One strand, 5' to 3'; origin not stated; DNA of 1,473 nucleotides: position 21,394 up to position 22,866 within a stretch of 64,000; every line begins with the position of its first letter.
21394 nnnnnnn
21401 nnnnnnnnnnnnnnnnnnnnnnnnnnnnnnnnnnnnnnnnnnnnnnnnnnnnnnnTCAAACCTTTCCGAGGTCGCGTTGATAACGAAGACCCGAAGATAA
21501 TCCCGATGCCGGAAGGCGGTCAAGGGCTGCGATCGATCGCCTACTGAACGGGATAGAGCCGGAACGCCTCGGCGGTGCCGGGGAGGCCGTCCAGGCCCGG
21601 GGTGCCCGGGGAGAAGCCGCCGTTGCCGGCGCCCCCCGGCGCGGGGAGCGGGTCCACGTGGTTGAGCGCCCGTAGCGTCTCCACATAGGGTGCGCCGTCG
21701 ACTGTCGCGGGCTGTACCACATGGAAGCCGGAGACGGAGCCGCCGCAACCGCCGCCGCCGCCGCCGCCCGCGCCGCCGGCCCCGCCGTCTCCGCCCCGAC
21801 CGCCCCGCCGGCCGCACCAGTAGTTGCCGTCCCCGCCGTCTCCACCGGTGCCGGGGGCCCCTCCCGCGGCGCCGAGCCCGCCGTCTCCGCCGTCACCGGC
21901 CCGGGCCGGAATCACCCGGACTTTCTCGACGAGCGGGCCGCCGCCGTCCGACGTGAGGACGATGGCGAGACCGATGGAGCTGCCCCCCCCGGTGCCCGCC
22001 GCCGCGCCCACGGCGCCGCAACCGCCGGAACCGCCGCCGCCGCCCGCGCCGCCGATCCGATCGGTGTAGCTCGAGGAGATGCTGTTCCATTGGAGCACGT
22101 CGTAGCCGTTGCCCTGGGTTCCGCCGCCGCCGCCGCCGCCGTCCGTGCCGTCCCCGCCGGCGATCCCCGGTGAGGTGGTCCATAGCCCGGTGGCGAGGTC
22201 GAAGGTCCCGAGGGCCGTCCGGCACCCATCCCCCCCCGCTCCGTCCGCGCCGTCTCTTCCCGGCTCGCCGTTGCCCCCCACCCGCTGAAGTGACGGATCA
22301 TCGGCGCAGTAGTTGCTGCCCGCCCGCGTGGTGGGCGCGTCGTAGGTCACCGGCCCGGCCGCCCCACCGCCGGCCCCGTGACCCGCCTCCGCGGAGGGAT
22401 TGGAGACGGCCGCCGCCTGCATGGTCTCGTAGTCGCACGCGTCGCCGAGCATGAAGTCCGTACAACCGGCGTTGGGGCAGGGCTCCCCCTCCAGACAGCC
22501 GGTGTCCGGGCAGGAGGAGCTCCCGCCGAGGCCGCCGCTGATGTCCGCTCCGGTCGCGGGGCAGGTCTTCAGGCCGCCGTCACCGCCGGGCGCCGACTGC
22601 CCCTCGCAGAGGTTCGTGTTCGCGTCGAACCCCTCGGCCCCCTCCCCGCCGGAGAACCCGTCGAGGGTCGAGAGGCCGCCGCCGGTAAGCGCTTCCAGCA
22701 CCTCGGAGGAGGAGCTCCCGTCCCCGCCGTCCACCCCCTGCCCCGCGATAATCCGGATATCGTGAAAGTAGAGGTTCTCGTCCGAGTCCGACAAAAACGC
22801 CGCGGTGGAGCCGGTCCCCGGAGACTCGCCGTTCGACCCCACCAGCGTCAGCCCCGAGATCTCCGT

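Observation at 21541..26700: Tandem pair of giant secreted paralogs combining MopE-like Cys motifs with a Gly-rich beta-helix-like half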

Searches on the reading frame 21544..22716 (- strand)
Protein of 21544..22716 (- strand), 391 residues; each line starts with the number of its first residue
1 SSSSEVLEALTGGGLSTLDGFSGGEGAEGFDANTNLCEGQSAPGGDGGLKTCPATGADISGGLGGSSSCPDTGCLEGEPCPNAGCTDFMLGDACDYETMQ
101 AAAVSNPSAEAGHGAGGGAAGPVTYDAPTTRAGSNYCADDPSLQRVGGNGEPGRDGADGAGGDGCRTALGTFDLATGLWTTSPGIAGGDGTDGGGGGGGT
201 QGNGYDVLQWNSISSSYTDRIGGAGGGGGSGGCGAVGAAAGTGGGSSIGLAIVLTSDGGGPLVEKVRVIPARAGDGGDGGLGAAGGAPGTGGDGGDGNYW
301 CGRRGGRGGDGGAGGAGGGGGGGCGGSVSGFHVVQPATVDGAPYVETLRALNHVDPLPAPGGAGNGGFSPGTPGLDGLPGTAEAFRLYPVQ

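Call 46: predict_structure(alignment_id=A2)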
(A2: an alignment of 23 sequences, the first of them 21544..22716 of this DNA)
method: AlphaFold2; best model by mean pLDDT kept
length: 391 residues; sequences in the alignment: 23
mean_pLDDT: 88.2   pTM: 0.81
mean pLDDT of the five models: 88.2, 79.2, 73.5, 65.0, 54.9
residues with pLDDT >= 90: 253; 70-90: 92; 50-70: 42; < 50: 4
segments of 3 or more residues with pLDDT < 50: 130-132
pLDDT, mean of each block of 10 residues (from residue 1): 96 95 92 62 94 96 88 69 80 86 88 97 79 58 85 98 91 79 96 98 69 56 93 98 92 91 93 95 98 86 89 98 95 91 94 94 97 96 91 75
secondary structure, 60 per line:
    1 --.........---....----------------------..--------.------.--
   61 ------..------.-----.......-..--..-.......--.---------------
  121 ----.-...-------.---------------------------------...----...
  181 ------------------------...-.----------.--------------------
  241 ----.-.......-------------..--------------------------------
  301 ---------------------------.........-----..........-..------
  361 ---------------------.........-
elements in order: H3-11 H15-18 H81-87 H96-102 E127-129 E171-173 E178-180 E205-207 E247-253 E328-336 H342-351 E382-390

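Call 54: fold_search(model_id=the predicted structure, library=pdb)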
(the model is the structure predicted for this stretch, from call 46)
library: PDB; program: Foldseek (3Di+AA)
matches with E <= 10: 5; with E <= 0.001: 0
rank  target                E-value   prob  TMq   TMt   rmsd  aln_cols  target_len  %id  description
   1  9d93_Qa               4.8e-02  0.07  0.10  0.15  31.9       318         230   19  Mycobacteriophage Bxb1 tail tip - Composite map and model (released 2024-09-25)
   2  7jjv_B                8.5e-02  0.13  0.10  0.24  24.1       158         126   23  Crystal waters on the nine polyproline type II helical bundle springtail antifreeze protein from Granisotoma rainieri  (released 2021-01-27)
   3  7jjv_A                1.6e-01  0.10  0.10  0.25  20.0       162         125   22  Crystal waters on the nine polyproline type II helical bundle springtail antifreeze protein from Granisotoma rainieri  (released 2021-01-27)
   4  2pne                  6.5e+00  0.05  0.08  0.39  22.3       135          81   24  Crystal Structure of the Snow Flea Antifreeze Protein (released 2008-04-29)
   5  1vk4                  9.4e+00  0.01  0.05  0.06  10.8        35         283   20  Crystal structure of PfkB Carbohydrate kinase (TM0415) from Thermotoga maritima at 1.91 A resolution (released 2004-05-04)
